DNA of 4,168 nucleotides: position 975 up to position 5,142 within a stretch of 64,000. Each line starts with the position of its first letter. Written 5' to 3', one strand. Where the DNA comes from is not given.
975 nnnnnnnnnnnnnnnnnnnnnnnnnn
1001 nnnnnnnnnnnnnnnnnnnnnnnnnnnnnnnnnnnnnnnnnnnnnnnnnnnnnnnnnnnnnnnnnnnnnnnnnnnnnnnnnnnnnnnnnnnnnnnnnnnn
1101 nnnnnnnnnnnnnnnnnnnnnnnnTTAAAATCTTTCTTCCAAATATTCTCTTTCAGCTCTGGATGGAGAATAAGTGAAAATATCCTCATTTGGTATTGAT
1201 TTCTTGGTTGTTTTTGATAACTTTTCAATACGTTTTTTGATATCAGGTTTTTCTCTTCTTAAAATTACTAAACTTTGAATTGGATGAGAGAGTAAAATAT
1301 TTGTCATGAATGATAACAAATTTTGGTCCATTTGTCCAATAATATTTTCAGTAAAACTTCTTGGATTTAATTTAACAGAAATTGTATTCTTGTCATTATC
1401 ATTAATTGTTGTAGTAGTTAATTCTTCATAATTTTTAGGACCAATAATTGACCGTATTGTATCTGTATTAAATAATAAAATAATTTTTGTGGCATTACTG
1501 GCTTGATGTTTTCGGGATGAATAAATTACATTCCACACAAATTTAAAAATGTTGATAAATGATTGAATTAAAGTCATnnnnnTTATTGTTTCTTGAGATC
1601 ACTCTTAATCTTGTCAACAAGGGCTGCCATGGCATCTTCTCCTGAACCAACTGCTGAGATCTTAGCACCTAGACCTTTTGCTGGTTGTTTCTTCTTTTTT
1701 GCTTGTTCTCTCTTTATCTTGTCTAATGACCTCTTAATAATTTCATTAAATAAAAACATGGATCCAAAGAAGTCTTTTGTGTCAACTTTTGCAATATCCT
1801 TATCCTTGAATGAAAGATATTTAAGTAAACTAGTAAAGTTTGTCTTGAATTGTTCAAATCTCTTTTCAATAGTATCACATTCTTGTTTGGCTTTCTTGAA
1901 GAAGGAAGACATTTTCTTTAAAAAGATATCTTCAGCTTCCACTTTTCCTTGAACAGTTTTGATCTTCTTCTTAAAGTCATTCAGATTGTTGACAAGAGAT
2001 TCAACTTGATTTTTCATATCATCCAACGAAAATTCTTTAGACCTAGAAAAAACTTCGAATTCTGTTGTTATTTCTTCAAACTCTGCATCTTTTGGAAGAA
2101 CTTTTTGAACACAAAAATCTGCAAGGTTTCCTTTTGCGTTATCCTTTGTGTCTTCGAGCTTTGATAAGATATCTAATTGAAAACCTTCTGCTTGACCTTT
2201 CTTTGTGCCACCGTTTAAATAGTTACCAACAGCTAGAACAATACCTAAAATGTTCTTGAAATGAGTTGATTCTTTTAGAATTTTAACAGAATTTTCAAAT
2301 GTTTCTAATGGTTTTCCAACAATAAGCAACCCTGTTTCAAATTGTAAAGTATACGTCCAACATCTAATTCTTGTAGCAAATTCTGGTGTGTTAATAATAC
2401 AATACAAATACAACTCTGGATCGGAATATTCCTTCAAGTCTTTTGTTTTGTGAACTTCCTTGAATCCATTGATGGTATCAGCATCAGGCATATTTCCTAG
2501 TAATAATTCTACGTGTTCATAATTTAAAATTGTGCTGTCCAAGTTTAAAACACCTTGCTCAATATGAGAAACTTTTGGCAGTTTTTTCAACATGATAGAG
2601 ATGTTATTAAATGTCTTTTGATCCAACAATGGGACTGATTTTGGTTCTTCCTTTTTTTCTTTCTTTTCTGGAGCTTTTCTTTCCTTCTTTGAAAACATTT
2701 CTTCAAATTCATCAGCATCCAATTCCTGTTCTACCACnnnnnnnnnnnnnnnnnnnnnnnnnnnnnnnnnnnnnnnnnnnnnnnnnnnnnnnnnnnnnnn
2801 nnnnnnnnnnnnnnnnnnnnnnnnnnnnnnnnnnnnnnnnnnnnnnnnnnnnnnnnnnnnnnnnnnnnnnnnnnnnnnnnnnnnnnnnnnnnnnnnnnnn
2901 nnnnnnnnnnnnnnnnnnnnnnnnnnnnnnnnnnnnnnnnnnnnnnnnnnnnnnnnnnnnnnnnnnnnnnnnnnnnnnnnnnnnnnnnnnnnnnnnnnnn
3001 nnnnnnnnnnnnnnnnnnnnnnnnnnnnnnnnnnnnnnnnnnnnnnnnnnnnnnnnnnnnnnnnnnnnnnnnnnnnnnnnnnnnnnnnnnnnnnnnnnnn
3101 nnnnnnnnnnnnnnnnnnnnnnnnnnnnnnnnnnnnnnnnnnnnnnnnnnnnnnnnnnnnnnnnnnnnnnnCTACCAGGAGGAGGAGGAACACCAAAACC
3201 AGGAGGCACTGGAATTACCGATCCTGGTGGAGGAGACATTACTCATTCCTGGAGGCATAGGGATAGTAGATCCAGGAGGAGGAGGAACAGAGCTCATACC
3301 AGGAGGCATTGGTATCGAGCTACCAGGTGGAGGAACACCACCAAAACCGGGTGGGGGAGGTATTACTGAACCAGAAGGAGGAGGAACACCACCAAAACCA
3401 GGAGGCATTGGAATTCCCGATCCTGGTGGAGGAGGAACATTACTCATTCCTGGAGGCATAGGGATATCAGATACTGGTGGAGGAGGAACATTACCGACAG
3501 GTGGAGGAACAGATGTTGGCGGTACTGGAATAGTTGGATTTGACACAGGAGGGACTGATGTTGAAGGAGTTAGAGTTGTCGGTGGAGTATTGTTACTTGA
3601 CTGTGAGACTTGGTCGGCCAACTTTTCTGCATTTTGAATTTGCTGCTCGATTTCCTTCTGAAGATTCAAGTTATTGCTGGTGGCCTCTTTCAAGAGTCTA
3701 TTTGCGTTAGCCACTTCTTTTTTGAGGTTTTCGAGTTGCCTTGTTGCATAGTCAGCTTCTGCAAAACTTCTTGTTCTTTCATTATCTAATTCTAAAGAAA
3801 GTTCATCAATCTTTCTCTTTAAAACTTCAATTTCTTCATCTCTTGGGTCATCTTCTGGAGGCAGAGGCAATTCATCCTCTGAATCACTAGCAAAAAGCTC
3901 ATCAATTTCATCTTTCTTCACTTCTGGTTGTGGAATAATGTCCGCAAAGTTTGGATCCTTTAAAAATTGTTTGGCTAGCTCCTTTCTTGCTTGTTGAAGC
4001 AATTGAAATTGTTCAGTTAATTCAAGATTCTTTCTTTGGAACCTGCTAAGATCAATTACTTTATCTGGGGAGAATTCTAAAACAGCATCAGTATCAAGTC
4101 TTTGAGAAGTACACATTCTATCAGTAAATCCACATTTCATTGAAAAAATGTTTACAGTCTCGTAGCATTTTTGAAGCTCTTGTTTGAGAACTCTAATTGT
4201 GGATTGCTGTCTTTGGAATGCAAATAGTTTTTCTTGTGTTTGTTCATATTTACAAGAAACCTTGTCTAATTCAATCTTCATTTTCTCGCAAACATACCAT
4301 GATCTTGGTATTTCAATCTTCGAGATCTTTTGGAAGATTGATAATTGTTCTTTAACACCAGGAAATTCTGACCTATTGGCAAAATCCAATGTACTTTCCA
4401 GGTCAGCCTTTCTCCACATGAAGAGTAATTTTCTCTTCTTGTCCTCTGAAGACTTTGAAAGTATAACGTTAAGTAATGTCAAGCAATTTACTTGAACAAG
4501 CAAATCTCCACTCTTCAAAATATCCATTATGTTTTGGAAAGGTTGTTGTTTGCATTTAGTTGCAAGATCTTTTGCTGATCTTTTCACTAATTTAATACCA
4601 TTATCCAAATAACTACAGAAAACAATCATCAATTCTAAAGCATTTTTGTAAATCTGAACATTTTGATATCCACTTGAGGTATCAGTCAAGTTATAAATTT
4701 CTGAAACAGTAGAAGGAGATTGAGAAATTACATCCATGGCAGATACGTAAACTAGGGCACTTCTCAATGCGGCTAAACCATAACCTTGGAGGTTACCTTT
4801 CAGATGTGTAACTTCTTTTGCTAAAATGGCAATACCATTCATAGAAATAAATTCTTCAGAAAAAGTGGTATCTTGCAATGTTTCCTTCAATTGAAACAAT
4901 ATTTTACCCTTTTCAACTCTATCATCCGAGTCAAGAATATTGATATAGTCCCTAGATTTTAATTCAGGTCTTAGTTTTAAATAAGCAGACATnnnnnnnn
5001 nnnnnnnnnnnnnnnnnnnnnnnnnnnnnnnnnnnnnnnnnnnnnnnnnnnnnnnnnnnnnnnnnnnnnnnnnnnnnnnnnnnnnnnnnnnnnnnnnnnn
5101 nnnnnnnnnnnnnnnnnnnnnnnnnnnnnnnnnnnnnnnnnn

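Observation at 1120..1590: A 150-codon gene starts 5 nt after the formin stop on the same strand and ends 5 nt from the convergent MnmA stop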

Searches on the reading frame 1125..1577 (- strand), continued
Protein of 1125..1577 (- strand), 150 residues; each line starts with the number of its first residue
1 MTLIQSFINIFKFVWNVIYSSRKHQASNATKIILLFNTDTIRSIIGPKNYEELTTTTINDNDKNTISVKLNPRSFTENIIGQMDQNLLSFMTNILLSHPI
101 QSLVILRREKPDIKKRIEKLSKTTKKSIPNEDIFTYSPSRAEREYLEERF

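Call 62: fold_search(model_id=the predicted structure, library=pdb)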
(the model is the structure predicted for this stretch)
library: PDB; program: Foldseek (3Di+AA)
matches with E <= 10: 198; with E <= 0.001: 0
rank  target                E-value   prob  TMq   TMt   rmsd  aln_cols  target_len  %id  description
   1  3i9s_D                1.7e-01  0.23  0.17  0.16  16.0        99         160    9  Structure from the mobile metagenome of V.cholerae. Integron cassette protein VCH_CASS6 (released 2009-08-11)
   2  3i9s_A                3.2e-01  0.15  0.17  0.16  16.0        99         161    9  Structure from the mobile metagenome of V.cholerae. Integron cassette protein VCH_CASS6 (released 2009-08-11)
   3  8ink_T                7.0e-01  0.04  0.12  0.14  19.9       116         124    9  human nuclear pre-60S ribosomal particle - State D (released 2023-08-09)
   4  6az3_S                1.1e+00  0.06  0.14  0.14  19.0        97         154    8  Cryo-EM structure of of the large subunit of Leishmania ribosome bound to paromomycin (released 2017-12-06)
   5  8ir1_c                1.2e+00  0.06  0.12  0.14  19.5        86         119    8  human nuclear pre-60S ribosomal particle - State A (released 2023-08-09)
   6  8c01_a                1.4e+00  0.08  0.15  0.23  17.9       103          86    9  Enp1TAP_A population of yeast small ribosomal subunit precursors (released 2022-12-28)
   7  7ok7_F                1.4e+00  0.07  0.21  0.19  17.7       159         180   12  Crystal structure of the UNC119B ARL3 complex (released 2021-06-09)
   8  3jct_T                1.6e+00  0.03  0.12  0.14  19.8       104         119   12  Cryo-em structure of eukaryotic pre-60S ribosomal subunits (released 2016-06-01)
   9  4nb4_D                1.9e+00  0.18  0.20  0.13   3.3        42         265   10  Pantothenamide-bound Pantothenate kinase from Staphylococcus aureus (released 2014-03-05)
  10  8rl2_LT               1.9e+00  0.04  0.12  0.13  19.5        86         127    8  Human pre-60S - State 5 (released 2025-01-15)
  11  7uoo_T                1.9e+00  0.04  0.11  0.14  20.3        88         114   11  Nucleoplasmic pre-60S intermediate of the Nog2 containing pre-rotation state (released 2023-03-15)
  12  2fe7_A                2.0e+00  0.07  0.16  0.15  16.9        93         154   10  The crystal structure of a probable N-acetyltransferase from Pseudomonas aeruginosa (released 2006-01-24)
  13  8ip8_BA               2.0e+00  0.03  0.12  0.12  19.5        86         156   10  Wheat 80S ribosome stalled on AUG-Stop boron dependently (released 2024-02-21)
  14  4gok_A                2.1e+00  0.05  0.16  0.15  10.9        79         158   16  The Crystal structure of Arl2GppNHp in complex with UNC119a (released 2012-09-19)
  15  4io8                  2.1e+00  0.04  0.13  0.06  19.4        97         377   11  Crystal structure of human HSP70 complexed with 4-{(2R,3S,4R)-5-[(R)-6-Amino-8-(3,4-dichloro-benzylamino)-purin-9-yl]-3, (released 2013-12-18)
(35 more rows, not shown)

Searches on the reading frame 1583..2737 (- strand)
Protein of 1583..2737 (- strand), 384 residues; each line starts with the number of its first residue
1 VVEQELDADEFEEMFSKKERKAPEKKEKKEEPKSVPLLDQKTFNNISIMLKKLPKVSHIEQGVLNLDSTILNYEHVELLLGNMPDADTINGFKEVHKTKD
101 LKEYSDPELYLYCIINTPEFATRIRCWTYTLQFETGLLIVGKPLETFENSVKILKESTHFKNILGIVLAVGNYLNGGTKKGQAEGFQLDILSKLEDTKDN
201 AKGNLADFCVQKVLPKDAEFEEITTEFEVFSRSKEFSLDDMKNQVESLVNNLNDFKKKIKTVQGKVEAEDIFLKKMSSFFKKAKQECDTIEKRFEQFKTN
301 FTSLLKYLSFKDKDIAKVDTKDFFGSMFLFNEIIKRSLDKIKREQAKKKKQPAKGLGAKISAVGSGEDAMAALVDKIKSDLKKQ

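Call 4: search_protein_families(library=pfam, proteins=[window:1583-2737:-], max_evalue=1)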
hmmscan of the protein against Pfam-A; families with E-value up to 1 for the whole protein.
window:1583-2737:- (384 aa): 14 families
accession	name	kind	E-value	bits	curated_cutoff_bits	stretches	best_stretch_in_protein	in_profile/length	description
PF02181.28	FH2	-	1e-62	212.9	34.8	1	3-327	38-364/372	Formin Homology 2 Domain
PF07888.16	CALCOCO1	-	0.016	14.6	36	1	233-317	147-231/496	Calcium binding and coiled-coil domain (CALCOCO1) like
PF00435.27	Spectrin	-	0.033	15.1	29.9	1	219-307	12-95/105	Spectrin repeat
PF07321.17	YscO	-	0.037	14.5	28.8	1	190-300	25-130/149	Type III secretion protein YscO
PF09763.15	Sec3_CC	-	0.039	14.2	27.1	1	270-309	27-66/133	Exocyst complex component Sec3, coiled-coil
PF07889.17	DUF1664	-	0.046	14.2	34.6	1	239-304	44-113/124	Protein of unknown function (DUF1664)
PF12725.13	DUF3810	-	0.046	13.5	28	1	234-311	90-160/311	Protein of unknown function (DUF3810)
PF20155.4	TMP_3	-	0.057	13.6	41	0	263-306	142-188/192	Tape measure protein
PF11559.13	ADIP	-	0.064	13.8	34.3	1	226-302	56-132/151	Afadin- and alpha -actinin-Binding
PF08651.15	DASH_Duo1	-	0.066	13.5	25.4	1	236-284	7-55/74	DASH complex subunit Duo1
PF25007.1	DYH2-5-8_CC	-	0.27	11.4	27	0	204-263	44-103/120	Dynein axonemal heavy chain 2/5/8 coiled-coil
PF00700.27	Flagellin_C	-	0.31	11.8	23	0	241-271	21-51/86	Bacterial flagellin C-terminal helical region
PF08702.15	Fib_alpha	-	0.32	11.6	29.9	1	233-307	32-110/143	Fibrinogen alpha/beta chain family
PF24531.2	ANC1_spectrin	-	0.77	10.6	27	0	243-309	41-86/95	Nuclear anchorage protein 1, spectrin repeat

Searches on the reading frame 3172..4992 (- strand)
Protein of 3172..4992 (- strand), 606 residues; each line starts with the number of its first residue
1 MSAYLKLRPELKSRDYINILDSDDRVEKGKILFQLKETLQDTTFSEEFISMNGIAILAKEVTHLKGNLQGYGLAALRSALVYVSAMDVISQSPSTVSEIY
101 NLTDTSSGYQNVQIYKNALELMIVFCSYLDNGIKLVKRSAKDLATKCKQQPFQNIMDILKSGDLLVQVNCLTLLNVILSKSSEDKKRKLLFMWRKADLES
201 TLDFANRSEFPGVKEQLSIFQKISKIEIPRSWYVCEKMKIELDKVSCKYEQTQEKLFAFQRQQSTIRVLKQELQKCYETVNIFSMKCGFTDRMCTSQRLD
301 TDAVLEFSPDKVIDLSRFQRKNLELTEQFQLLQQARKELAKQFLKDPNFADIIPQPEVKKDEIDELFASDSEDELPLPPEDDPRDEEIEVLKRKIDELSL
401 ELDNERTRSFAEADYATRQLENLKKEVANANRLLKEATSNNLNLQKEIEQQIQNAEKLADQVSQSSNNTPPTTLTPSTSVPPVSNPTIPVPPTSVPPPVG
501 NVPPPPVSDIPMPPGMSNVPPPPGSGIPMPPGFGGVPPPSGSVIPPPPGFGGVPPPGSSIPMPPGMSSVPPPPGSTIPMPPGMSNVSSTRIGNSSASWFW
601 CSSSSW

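Call 4: search_protein_families(library=pfam, proteins=[window:3172-4992:-], max_evalue=1)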
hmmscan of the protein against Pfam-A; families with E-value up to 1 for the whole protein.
window:3172-4992:- (606 aa): 9 families
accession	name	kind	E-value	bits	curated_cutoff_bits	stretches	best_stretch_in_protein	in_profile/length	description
PF24959.1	FH3_FHOD1-3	-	2.3e-26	92.6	27.4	1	66-199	1-134/136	FHOD1/3 FH3 domain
PF11841.14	ELMO_ARM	-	1.5e-09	38.4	27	1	43-196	1-143/154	ELMO, armadillo-like helical domain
PF25598.1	ARM_PUB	-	0.023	14.6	33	1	144-233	85-170/308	Plant U-box protein ARM repeat region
PF20072.4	DUF6468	-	0.029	14.9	26.9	1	416-466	22-72/76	Domain of unknown function (DUF6468)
PF08269.17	dCache_2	-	0.1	12.2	26.5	1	411-468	12-70/298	Cache domain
PF06103.16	DUF948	-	0.11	13.1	37.2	1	417-469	18-70/89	Bacterial protein of unknown function (DUF948)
PF18199.6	Dynein_C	-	0.17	11.5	25.7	1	393-473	35-119/309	Dynein heavy chain C-terminal domain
PF08824.15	Serine_rich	-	0.38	11.1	26.9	1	413-465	3-55/157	Serine rich protein interaction domain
PF24554.1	DUF7603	-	0.89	10.8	27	1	402-465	6-69/110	Domain of unknown function (DUF7603)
